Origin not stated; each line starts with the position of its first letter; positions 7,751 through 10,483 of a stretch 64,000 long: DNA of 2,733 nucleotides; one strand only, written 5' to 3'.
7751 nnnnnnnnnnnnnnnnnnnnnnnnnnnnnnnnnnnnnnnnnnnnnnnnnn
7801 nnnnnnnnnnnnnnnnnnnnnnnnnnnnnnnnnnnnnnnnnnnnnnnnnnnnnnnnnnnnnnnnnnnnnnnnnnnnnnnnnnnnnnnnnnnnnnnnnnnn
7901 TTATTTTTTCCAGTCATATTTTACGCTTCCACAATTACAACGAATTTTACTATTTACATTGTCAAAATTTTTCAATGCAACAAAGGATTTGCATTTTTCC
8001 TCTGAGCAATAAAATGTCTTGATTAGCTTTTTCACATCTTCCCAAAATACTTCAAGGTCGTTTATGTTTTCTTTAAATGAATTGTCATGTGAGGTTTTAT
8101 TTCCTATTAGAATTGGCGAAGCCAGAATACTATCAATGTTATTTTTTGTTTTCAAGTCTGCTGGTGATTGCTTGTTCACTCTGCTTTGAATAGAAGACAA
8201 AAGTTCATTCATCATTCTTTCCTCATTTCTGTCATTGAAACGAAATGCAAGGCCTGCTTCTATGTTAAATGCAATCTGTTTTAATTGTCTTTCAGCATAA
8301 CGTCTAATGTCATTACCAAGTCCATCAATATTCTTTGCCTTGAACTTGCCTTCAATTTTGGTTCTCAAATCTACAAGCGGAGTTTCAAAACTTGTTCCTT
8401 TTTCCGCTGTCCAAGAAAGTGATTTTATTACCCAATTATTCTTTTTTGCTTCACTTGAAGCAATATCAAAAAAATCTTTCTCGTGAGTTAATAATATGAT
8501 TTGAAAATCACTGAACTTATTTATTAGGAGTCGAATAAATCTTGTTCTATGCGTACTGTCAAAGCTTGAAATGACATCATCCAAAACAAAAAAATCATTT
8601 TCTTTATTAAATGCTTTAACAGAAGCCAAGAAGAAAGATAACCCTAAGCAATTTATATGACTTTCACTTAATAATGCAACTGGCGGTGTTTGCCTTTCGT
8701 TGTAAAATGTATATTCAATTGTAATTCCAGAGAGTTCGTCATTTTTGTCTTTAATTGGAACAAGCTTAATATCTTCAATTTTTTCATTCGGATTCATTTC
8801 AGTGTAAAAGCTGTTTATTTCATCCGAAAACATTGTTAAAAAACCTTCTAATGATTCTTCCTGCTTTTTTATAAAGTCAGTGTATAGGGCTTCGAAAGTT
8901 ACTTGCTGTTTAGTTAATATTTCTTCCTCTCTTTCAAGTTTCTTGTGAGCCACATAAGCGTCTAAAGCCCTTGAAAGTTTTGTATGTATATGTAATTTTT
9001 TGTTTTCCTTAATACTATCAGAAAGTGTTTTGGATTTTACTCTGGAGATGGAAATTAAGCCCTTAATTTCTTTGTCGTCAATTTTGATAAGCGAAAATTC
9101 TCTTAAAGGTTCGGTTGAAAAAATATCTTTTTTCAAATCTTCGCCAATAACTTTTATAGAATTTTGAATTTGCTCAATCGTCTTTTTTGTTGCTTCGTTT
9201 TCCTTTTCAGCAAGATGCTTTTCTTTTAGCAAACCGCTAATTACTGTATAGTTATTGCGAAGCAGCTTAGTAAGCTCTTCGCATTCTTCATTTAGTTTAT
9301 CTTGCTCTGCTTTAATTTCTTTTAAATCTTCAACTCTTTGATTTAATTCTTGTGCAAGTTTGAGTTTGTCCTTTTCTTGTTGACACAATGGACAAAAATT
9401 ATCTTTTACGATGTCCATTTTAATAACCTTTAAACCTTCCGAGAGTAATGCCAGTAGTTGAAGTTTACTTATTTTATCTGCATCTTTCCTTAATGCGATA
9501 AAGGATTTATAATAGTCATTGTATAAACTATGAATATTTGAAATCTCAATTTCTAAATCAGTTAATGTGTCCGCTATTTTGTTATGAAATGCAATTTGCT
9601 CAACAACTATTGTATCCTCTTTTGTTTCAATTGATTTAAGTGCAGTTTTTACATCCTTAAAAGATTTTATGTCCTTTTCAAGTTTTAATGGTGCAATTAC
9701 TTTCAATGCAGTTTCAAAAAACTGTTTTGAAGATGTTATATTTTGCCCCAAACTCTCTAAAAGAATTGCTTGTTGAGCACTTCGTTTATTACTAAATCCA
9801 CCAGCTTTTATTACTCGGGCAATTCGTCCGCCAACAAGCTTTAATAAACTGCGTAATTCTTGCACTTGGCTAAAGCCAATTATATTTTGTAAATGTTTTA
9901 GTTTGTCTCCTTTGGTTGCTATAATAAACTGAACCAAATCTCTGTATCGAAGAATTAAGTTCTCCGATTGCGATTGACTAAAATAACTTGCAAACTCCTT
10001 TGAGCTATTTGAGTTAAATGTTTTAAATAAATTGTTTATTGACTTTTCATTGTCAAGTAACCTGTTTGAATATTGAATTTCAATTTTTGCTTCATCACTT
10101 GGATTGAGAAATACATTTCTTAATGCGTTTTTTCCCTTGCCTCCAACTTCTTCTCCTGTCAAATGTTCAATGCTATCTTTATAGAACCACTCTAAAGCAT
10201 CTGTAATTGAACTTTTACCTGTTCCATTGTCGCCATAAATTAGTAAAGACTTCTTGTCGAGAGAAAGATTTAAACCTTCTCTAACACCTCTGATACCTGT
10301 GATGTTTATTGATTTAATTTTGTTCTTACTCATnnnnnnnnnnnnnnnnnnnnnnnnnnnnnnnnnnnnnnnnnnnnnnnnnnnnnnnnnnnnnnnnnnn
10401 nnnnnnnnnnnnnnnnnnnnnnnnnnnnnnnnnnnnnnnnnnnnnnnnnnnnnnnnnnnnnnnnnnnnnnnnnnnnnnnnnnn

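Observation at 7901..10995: Coupled three-gene cassette: GIY-YIG nuclease, small acidic protein, Rad50/SbcC-like zinc-hook ATPase — candidate undescribed defence system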

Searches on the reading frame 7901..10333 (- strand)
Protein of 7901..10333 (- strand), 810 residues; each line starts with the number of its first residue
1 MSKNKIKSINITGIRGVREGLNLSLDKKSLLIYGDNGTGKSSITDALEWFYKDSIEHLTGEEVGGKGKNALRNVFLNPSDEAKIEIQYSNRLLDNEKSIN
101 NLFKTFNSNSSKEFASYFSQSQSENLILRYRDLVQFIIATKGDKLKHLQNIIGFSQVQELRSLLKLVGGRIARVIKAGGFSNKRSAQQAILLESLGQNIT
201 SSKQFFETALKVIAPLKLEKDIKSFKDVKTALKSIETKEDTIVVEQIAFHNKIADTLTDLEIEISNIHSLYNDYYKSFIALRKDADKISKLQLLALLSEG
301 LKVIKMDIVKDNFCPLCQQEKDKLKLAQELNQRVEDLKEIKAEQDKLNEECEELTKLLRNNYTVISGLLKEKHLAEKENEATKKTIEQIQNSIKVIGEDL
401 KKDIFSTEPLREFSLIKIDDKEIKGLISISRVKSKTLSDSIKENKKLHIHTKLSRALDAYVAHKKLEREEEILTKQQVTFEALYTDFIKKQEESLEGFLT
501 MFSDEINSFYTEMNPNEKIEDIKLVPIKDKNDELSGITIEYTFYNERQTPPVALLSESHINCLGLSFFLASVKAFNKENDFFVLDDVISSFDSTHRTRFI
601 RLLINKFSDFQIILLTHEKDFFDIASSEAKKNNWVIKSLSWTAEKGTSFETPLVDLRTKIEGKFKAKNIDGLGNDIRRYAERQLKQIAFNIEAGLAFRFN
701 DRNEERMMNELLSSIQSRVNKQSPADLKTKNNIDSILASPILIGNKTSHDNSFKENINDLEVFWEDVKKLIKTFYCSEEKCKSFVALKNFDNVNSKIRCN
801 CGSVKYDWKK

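Call 4: search_protein_families(library=pfam, proteins=[window:7901-10333:-], max_evalue=1)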
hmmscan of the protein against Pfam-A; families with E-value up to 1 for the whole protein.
window:7901-10333:- (810 aa): 7 families
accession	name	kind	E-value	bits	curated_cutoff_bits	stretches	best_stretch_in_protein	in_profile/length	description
PF02463.25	SMC_N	-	3.2e-11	43.5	40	1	6-626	2-206/220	RecF/RecN/SMC N terminal domain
PF13476.12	AAA_23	-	7.5e-09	36.9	27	1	8-238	1-199/201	AAA domain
PF13304.12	AAA_21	-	4.5e-05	24.1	27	1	32-136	4-109/304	AAA domain, putative AbiEii toxin, Type IV TA system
PF13555.12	AAA_29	-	0.00079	19.6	27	1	23-47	17-42/61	P-loop containing region of AAA domain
PF13191.12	AAA_16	-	0.094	13.6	32.6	1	28-47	25-44/167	AAA ATPase domain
PF13175.12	AAA_15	-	0.55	10.2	32.1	0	5-421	2-266/374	AAA ATPase domain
PF00005.33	ABC_tran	-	0.76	10.8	25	1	26-65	9-51/137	ABC transporter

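Call 5: search_protein_families(library=padloc, proteins=[window:7901-10333:-], max_evalue=1)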
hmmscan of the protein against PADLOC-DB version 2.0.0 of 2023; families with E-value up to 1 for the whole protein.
window:7901-10333:- (810 aa): 14 families
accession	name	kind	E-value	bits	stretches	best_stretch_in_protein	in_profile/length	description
PDLC03859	LmuB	-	1.7e-22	78.4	1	5-631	4-599/611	-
PDLC03865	LmuB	-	6.9e-19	65.6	2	335-626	703-982/1007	-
PDLC00271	PtuA1|PtuA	-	3.6e-09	34.7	1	5-112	2-106/421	AAA ATPase domain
PDLC03868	LmuB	-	6e-08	29.4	2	30-59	31-60/1035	-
PDLC04135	mad3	-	8e-08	30.2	1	5-624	1-329/374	mads_3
PDLC04891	PDC-S06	-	2.3e-07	27.6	2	309-640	377-707/858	-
PDLC02980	AriA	-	4.6e-06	24.8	1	31-133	3-106/304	-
PDLC02335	AbiLi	-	6.4e-06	23.4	1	5-656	49-265/326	AbiLi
PDLC04886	PDC-S06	-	7.5e-05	19.7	2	6-49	2-47/727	-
PDLC00311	PtuA1|PtuA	-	0.00024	18.2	1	5-71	2-66/455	AAA ATPase domain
PDLC03861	LmuB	-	0.00091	15.2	1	3-55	207-259/1213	-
PDLC04897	PDC-S06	-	0.00097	15.8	2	8-112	4-112/727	-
PDLC00518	JetC1|JetC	-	0.0015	14.4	2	23-47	35-59/1112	DUF3584 domain; MukB-like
PDLC02979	AriA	-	0.0074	14.1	0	5-617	2-368/373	-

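Call 6: search_solved_structures(query=window:7901-10333:-, max_evalue=0.01, show_alignments=1)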
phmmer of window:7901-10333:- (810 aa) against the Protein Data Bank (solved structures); distinct sequences matched with E-value up to 0.01: 5.
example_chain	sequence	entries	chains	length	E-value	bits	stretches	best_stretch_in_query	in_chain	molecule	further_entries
1e69_A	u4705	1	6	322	3.2e-06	29.3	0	548-625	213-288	CHROMOSOME SEGREGATION SMC PROTEIN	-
3zgx_A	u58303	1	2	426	2e-05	26.6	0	6-98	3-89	CHROMOSOME PARTITION PROTEIN SMC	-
5xg3_A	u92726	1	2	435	0.00016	23.6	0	6-135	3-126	Chromosome partition protein Smc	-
5h68_A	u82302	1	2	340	0.0004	22.4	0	7-62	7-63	Chromosome partition protein Smc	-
5h66_A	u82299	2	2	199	0.0049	18.8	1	6-97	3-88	Chromosome partition protein Smc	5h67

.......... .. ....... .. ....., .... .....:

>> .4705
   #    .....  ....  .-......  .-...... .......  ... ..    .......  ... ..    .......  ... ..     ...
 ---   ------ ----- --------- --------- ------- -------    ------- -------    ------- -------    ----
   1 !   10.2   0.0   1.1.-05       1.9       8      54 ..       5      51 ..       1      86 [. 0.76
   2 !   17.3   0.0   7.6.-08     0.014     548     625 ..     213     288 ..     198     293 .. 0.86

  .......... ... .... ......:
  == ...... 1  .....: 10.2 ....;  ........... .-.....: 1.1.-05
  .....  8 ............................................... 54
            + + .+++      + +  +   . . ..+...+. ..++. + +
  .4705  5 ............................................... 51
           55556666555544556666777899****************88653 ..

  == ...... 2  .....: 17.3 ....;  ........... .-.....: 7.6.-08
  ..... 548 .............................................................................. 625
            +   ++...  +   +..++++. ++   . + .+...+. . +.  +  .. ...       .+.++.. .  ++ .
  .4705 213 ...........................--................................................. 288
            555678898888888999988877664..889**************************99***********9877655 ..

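Call 8: search_protein_families(library=ncbifam, proteins=[window:7901-10333:-], max_evalue=1)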
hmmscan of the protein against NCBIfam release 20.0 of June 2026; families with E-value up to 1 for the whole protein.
window:7901-10333:- (810 aa): 4 families
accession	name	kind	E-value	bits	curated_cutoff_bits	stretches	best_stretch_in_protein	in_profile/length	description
TIGR00611.2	recf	equivalog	8.8e-05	21.8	172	2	6-51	1-45/339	DNA replication/repair protein RecF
TIGR02168.1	SMC_prok_B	equivalog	0.099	10.3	567.35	1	6-49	2-45/1181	chromosome segregation protein SMC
NF002770.0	PRK02854.1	equivalog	0.12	12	201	1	471-553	4-83/179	primosomal protein DnaT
TIGR01669.1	phage_XkdX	equivalog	0.18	11.6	28.2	1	764-789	6-31/45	XkdX family protein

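Call 9: find_homologous_proteins(query=window:7901-10333:-, max_evalue=0.00001)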
Query window:7901-10333:- (810 aa): 556 proteins with E <= 0.00001 among 8000 candidates; the best 120 are listed.
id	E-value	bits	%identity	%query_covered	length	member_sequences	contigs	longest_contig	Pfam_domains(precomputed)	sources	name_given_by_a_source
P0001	0.0e+0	1650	93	100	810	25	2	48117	PF13476.13,PF02463.26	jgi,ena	-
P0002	0.0e+0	1638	93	100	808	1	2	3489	PF13476.13,PF02463.26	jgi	jgi:AAA domain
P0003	0.0e+0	1626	92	100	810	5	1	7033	PF13175.13,PF13476.13,PF02463.26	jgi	-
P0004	0.0e+0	1619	92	100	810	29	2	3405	PF13476.13,PF02463.26,PF13166.13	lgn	-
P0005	0.0e+0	1613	91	100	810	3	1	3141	PF13476.13,PF02463.26,PF13304.13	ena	-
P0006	0.0e+0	1598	90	100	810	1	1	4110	PF13476.13,PF02463.26,PF13166.13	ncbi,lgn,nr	ncbi:MAG: AAA family ATPase [Paludibacter sp.]|nr:AAA family ATPase [Paludibacter sp.]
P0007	0.0e+0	1595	90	100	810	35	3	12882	PF13476.13,PF02463.26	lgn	-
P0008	0.0e+0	1582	90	99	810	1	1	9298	PF13476.13,PF02463.26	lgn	-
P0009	0.0e+0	1576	89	100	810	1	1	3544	PF02463.26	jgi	jgi:hypothetical protein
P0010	0.0e+0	1575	89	100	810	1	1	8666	PF02463.26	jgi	jgi:hypothetical protein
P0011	0.0e+0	1573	89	100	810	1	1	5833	PF02463.26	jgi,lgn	jgi:hypothetical protein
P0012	0.0e+0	1559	88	100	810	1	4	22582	PF13476.13,PF02463.26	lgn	-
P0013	0.0e+0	1559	89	100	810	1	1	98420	PF13476.13,PF02463.26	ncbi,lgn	-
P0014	0.0e+0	1557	87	100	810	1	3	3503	PF13476.13,PF02463.26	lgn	-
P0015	0.0e+0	1548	88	100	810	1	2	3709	PF13476.13,PF02463.26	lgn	-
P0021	0.0e+0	1485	83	100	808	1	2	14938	PF13476.13,PF02463.26,PF13166.13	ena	-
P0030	0.0e+0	1398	79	100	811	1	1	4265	PF13476.13,PF02463.26,PF13166.13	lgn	-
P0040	0.0e+0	1143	64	100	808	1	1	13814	PF02463.26,PF13166.13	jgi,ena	-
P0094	6.3e-264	896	54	100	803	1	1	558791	PF13175.13,PF13476.13,PF02463.26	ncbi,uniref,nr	ncbi:hypothetical protein A7A78_02145 [Aequorivita soesokkakensis]|uniref:Rad50/SbcC-type AAA domain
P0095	1.1e-263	895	52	100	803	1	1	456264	PF13476.13,PF02463.26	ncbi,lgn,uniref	ncbi:MAG: hypothetical protein RIB71_15775 [Imperialibacter sp.]|uniref:hypothetical protein n=1 Tax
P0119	8.6e-262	889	51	100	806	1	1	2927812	PF02463.26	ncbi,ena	-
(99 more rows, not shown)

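Call 10: find_related_loci(query=window:7901-10333:-, collection=genome_contigs, flank=6000)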
Query window:7901-10333:- (810 aa) in genome_contigs; peptide patterns used: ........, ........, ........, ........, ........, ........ (x = any residue, [..] = any of these).
91 stretches matched a pattern; 9 encode a relative of the query (tblastn E <= 1e-3); 9 distinct loci.
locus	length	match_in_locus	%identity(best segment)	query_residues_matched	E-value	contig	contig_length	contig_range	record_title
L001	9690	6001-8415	93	6-810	0e+0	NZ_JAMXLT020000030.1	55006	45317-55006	Epilithonimonas ginsengisoli strain FP99 2000_contig_30, whole genome shotgun sequence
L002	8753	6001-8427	92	2-810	0e+0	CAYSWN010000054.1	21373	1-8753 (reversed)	MAG TPA_asm: uncultured Ignavibacterium sp. isolate binchicken_co269_41 genome assembly, contig: NODE_2201_length_21373_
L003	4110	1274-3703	90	1-810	0e+0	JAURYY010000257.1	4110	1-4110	MAG: Paludibacter sp. isolate E2_metabat.bin.19 E2_k141_124260, whole genome shotgun sequence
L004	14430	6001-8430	89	1-810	0e+0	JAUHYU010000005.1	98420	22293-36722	MAG: Bacteroidia bacterium isolate 3_bin.84 NODE_379_length_98420_cov_1.248339, whole genome shotgun sequence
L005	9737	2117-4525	87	8-810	0e+0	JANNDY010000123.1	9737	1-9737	MAG: Emticicia sp. isolate OTE_75_metabat_50 OTE_75_k141_763213, whole genome shotgun sequence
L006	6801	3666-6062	84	12-810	0e+0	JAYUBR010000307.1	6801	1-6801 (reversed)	MAG: Ferruginibacter sp. isolate GFS_6795 GFS_6795_306, whole genome shotgun sequence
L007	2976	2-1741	92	231-810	0e+0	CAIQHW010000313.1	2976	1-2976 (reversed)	uncultured bacterium isolate Umea1_bin-3847 genome assembly, contig: bin-3847:313/633, whole genome shotgun sequence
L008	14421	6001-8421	61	4-810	0e+0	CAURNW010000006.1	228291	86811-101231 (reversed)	MAG TPA_asm: uncultured Chryseobacterium sp. isolate ERR9968899_bin.2_MetaWRAP_v1.3_MAG genome assembly, contig: ERZ2161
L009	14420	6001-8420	62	4-810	0e+0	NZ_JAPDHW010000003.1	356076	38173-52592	Chryseobacterium kimseyorum strain 09-1422 NODE_3_covk_12.986192_covr_59.031_cutoff_30, whole genome shotgun sequence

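Call 20: search_solved_structures(query=A2, max_evalue=0.1, show_alignments=0)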
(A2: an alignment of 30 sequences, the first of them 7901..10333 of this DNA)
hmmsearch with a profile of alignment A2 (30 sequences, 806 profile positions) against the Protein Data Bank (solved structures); distinct sequences matched with E-value up to 0.1: 24.
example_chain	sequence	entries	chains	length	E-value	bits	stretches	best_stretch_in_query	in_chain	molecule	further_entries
1e69_A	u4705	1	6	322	8.7e-08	34.1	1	558-622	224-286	CHROMOSOME SEGREGATION SMC PROTEIN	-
3qku_A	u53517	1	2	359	2.2e-06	29.4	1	22-120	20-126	DNA double-strand break repair rad50 ATPase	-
3qkt_A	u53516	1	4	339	5.4e-06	28.2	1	22-122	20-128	DNA double-strand break repair rad50 ATPase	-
3zgx_A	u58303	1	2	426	5.9e-06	28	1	4-51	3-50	CHROMOSOME PARTITION PROTEIN SMC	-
4nci_A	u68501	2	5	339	6.7e-06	27.9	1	22-122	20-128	DNA double-strand break repair Rad50 ATPase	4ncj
4nck_A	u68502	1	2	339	8e-06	27.6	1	22-122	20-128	DNA double-strand break repair Rad50 ATPase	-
5xg3_A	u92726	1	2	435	1.2e-05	27.1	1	4-51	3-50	Chromosome partition protein Smc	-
5h68_A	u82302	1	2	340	2.8e-05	25.8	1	4-52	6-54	Chromosome partition protein Smc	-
4nch_A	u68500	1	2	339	4.5e-05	25.1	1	22-122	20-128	DNA double-strand break repair Rad50 ATPase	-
8roj_A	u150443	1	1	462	0.00049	21.7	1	4-59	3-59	Structural maintenance of chromosomes protein 3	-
8p0a_B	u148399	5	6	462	0.00076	21.1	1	4-59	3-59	Structural maintenance of chromosomes protein 3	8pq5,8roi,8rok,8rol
5h66_A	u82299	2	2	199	0.0049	18.4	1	4-51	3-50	Chromosome partition protein Smc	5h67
1us8_A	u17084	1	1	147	0.0084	17.6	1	22-124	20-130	DNA DOUBLE-STRAND BREAK REPAIR RAD50 ATPASE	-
1f2t_A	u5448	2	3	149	0.0087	17.6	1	22-123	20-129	RAD50 ABC-ATPASE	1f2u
8roh_A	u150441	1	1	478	0.013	17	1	4-59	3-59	Structural maintenance of chromosomes protein 3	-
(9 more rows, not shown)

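Call 25: find_encoding_contigs(protein=P0119, flank=8000, max_places=2)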
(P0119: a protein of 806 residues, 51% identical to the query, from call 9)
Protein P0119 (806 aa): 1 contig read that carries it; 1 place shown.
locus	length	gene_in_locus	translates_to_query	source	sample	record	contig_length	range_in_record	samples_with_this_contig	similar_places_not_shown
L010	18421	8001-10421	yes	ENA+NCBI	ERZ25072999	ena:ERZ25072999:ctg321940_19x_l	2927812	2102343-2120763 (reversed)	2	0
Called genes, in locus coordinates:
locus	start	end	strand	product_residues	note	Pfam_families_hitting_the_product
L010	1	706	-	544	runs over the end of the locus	PF00171:Aldedh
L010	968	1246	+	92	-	PF13145:Rotamase_2 (weak), PF13616:Rotamase_3, PF00639:Rotamase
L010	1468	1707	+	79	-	PF07238:PilZ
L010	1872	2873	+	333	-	PF00581:Rhodanese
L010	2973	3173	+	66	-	PF10133:CooT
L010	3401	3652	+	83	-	-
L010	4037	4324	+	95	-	PF09907:HigB_toxin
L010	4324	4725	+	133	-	-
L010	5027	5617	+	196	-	-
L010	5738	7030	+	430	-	PF10503:Esterase_PHB (faint), PF00326:Peptidase_S9 (faint), PF02230:Abhydrolase_2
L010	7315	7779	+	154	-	-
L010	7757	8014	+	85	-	-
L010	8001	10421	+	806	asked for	PF02463:SMC_N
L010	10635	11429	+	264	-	PF02219:MTHFR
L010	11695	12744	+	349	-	PF13173:AAA_14, PF13635:DUF4143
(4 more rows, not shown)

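Call 37: search_protein_families(library=pfam, alignment_id=A2, max_evalue=0.01)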
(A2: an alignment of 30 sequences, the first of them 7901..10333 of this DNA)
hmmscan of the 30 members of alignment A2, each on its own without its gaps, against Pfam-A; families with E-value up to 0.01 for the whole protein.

A. member 1, window:7901-10333:- (810 aa): 4 families
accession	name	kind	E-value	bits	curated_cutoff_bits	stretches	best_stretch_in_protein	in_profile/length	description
PF02463.25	SMC_N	-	3.2e-11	43.5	40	1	6-626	2-206/220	RecF/RecN/SMC N terminal domain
PF13476.12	AAA_23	-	7.5e-09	36.9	27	1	8-238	1-199/201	AAA domain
PF13304.12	AAA_21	-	4.5e-05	24.1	27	1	32-136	4-109/304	AAA domain, putative AbiEii toxin, Type IV TA system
PF13555.12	AAA_29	-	0.00079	19.6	27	1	23-47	17-42/61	P-loop containing region of AAA domain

B. families by the number of members that match (of 30 scanned): 19 families
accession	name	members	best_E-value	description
PF02463.25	SMC_N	30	5.3e-18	RecF/RecN/SMC N terminal domain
PF13555.12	AAA_29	26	2.8e-05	P-loop containing region of AAA domain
PF13476.12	AAA_23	19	2.9e-09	AAA domain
PF13304.12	AAA_21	18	8e-06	AAA domain, putative AbiEii toxin, Type IV TA system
PF13166.12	AAA_13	6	7.4e-10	AAA domain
PF13238.12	AAA_18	5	0.0002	AAA domain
PF13175.12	AAA_15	4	2.4e-05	AAA ATPase domain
PF13401.12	AAA_22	3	0.0027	AAA domain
PF03193.22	RsgA_GTPase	2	0.0013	RsgA GTPase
PF13191.12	AAA_16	2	0.0015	AAA ATPase domain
PF10392.15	COG5_N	2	0.002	Conserved oligomeric Golgi complex subunit 5, N-terminal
PF10267.14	Tmemb_cc2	1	2.7e-05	Predicted transmembrane and coiled-coil 2 protein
PF11398.14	DUF2813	1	0.00012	Protein of unknown function (DUF2813)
PF20651.3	EXOC6_Sec15_N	1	0.00076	Exocyst complex component EXOC6/Sec15, N-terminal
PF20720.3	nSTAND3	1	0.0019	Novel STAND NTPase 3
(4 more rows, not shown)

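Call 46: find_related_loci(query=A2, collection=metagenome_contigs, flank=5000)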
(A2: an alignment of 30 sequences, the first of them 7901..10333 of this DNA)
Query A2 (810 aa) in metagenome_contigs; peptide patterns used: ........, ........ (x = any residue, [..] = any of these).
212 stretches matched a pattern; 127 encode a relative of the query (tblastn E <= 1e-3); the best 80 are kept; 80 distinct loci.
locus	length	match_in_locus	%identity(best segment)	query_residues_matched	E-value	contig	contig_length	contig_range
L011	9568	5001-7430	93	1-810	0e+0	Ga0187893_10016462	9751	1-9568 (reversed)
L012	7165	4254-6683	92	1-810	0e+0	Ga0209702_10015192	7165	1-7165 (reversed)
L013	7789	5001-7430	92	1-810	0e+0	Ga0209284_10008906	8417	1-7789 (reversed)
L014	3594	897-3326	92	1-810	0e+0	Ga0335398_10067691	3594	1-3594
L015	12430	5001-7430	88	1-810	0e+0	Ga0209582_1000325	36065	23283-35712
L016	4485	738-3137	84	10-809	0e+0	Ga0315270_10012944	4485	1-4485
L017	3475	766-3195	81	1-810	0e+0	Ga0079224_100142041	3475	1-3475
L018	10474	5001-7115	90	1-705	0e+0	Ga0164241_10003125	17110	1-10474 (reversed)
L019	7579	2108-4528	64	4-810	0e+0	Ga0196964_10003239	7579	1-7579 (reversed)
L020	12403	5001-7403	65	5-808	0e+0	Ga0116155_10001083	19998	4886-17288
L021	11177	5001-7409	64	5-810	0e+0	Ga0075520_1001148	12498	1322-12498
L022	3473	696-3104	66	5-810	0e+0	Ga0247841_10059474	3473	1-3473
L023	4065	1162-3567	65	8-810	0e+0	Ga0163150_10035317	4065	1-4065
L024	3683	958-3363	63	8-810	0e+0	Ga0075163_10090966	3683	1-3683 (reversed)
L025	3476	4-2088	65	116-810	0e+0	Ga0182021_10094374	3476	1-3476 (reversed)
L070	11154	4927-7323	47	5-810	0e+0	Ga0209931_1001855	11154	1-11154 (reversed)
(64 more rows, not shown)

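Call 47: find_related_loci(query=A2, collection=viral_contigs, flank=5000)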
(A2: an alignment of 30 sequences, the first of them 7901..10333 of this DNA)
Query A2 (810 aa) in viral_contigs; peptide patterns used: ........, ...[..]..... (x = any residue, [..] = any of these).
8 stretches matched a pattern, but none encodes a relative of the query by tblastn (E <= 1e-3).

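Call 52: search_protein_families(library=phrogs, proteins=[window:7901-10333:-], max_evalue=0.01)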
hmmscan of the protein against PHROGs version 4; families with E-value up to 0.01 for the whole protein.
window:7901-10333:- (810 aa): 3 families
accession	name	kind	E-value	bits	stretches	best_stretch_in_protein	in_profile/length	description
phrog_77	-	DNA, RNA and nucleotide metabolism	1.7e-10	41.1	2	1-49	293-342/967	SbcC-like subunit of palindrome specific endonuclease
phrog_25363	-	unknown function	9.7e-07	29.9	1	5-53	6-53/77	-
phrog_37529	-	unknown function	0.0086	17.4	0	311-335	8-33/62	-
